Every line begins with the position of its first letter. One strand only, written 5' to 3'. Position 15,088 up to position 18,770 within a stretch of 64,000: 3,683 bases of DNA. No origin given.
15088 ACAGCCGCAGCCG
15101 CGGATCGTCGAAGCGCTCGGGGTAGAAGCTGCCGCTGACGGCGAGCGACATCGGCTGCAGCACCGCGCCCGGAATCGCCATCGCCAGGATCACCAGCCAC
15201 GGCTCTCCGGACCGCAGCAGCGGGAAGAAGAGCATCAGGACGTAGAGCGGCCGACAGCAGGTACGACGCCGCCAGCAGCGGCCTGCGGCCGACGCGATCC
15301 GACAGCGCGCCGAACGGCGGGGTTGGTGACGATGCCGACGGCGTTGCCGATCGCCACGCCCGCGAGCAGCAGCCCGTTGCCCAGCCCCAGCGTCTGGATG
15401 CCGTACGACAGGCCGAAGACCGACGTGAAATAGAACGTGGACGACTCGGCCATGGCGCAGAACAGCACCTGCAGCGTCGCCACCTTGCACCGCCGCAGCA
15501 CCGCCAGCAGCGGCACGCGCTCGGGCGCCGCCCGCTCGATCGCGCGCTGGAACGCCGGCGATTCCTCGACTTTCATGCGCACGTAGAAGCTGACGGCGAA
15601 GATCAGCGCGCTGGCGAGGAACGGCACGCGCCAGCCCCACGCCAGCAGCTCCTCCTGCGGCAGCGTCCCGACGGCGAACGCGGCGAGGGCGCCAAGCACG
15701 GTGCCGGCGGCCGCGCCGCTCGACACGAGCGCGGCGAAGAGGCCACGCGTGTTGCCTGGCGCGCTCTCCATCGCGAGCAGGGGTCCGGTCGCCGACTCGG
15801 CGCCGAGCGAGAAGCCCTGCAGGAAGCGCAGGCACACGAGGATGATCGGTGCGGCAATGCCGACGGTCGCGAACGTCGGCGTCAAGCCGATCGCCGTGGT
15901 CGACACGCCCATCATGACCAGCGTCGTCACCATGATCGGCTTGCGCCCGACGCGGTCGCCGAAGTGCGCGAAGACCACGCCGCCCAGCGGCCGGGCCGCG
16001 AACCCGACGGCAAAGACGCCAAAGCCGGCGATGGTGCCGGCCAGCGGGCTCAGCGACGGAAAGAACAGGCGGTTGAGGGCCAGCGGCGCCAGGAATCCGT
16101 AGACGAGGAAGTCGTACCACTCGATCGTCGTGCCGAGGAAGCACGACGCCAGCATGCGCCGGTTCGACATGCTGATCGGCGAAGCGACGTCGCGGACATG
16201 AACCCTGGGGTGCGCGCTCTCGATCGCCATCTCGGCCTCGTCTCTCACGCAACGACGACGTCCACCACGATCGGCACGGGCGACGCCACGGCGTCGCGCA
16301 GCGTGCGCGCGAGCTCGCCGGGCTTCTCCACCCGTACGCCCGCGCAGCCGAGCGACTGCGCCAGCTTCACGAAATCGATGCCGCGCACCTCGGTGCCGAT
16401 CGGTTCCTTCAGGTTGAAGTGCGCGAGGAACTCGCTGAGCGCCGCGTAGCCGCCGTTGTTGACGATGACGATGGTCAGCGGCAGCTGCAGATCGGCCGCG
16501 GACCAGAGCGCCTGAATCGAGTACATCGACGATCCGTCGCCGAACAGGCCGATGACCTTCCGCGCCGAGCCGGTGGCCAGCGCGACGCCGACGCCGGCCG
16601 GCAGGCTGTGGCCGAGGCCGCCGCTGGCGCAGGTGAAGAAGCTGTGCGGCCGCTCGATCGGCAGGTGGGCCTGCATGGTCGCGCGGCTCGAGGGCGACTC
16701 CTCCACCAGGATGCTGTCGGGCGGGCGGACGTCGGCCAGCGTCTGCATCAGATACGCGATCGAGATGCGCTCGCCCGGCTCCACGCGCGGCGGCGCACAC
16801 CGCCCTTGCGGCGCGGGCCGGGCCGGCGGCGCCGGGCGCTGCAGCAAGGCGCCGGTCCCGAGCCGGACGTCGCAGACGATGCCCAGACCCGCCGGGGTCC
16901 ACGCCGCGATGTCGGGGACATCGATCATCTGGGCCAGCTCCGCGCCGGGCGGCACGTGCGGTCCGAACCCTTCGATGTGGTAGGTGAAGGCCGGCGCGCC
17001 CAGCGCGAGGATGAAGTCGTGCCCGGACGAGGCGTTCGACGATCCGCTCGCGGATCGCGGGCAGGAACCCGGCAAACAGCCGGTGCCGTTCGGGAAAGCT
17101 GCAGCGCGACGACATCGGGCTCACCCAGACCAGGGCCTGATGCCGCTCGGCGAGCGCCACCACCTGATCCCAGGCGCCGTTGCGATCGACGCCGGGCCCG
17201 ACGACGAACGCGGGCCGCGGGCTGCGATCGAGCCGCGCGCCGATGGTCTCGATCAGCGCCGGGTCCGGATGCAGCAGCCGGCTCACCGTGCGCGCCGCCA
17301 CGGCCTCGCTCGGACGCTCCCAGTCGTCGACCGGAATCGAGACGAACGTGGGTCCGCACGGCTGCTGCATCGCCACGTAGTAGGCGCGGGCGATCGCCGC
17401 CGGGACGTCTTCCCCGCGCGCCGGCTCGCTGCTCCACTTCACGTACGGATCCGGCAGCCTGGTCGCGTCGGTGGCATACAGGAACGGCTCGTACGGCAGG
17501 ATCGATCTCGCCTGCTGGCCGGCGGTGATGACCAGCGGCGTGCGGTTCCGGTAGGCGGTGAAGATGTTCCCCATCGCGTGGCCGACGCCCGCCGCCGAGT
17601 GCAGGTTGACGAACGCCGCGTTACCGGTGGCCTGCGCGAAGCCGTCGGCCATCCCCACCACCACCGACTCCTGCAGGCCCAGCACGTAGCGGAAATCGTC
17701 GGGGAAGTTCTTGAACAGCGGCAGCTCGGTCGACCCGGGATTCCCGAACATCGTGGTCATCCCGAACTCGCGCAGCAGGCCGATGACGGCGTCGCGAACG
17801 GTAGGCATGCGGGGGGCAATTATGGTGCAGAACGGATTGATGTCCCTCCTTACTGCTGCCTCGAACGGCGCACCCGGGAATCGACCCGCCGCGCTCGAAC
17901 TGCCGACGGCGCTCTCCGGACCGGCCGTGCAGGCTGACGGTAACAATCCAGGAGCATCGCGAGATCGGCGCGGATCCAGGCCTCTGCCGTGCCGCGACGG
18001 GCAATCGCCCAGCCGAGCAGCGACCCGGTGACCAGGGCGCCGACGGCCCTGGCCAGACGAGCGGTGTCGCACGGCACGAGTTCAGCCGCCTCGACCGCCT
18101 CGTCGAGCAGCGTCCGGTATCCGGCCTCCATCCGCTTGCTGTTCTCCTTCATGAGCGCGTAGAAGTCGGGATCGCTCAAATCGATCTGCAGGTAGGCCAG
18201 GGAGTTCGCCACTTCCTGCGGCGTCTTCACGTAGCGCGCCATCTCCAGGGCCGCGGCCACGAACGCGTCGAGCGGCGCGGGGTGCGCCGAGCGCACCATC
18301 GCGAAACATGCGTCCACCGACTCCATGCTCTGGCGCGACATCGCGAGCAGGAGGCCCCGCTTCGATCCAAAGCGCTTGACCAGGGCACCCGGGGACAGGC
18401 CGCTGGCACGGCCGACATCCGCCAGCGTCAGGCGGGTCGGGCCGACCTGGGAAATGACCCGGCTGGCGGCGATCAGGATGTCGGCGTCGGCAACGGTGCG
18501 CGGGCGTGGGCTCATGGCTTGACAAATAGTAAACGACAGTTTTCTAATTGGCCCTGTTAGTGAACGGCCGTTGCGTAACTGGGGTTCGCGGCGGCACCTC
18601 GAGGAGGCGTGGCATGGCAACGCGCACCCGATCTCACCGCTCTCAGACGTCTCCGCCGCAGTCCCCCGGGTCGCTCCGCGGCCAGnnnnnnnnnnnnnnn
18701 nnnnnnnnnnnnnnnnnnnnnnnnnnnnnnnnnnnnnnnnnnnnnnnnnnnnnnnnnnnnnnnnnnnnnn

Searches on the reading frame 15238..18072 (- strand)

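Call 49: search_protein_families(library=pfam, proteins=[window:15238-18072:-], max_evalue=0.001)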
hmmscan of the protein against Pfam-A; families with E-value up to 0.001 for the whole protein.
window:15238-18072:- (945 aa): 4 families
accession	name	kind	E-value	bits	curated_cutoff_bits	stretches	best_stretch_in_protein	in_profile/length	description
PF02776.23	TPP_enzyme_N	-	7.5e-23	81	26.8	1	91-191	2-104/119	Thiamine pyrophosphate enzyme, N-terminal TPP binding domain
PF00083.30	Sugar_tr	-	5.6e-22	78.7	22.3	1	644-847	6-203/452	Sugar (and other) transporter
PF07690.21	MFS_1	-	1.1e-18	67.8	33.4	1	646-929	3-269/347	Major Facilitator Superfamily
PF00205.28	TPP_enzyme_M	-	2.2e-09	37.6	30.4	1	275-346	2-72/137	Thiamine pyrophosphate enzyme, central domain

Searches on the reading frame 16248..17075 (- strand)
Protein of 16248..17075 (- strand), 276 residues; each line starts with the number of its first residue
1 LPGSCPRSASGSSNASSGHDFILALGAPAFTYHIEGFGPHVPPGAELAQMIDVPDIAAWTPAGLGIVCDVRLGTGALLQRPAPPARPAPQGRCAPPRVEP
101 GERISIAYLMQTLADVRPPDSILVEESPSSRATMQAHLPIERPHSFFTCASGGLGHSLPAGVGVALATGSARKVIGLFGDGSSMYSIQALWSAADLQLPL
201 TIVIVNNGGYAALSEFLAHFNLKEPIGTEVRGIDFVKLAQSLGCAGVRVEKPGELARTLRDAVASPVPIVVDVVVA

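Call 49: search_protein_families(library=pfam, proteins=[window:16248-17075:-], max_evalue=0.001)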
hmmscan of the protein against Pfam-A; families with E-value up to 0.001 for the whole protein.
window:16248-17075:- (276 aa): 1 family
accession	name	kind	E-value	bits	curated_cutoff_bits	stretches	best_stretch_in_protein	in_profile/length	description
PF02775.26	TPP_enzyme_C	-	5.8e-29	101.3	21.9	1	133-273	8-151/151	Thiamine pyrophosphate enzyme, C-terminal TPP binding domain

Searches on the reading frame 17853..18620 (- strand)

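Call 49: search_protein_families(library=pfam, proteins=[window:17853-18620:-], max_evalue=0.001)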
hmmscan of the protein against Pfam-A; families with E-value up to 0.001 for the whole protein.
window:17853-18620:- (256 aa): 2 families
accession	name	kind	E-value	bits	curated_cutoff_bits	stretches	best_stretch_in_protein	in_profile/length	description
PF00440.29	TetR_N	-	2e-10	40.7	24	1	48-94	1-47/47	Bacterial regulatory proteins, tetR family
PF13977.11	TetR_C_6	-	7.2e-06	26.6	27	1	129-224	15-114/115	BetI-type transcriptional repressor, C-terminal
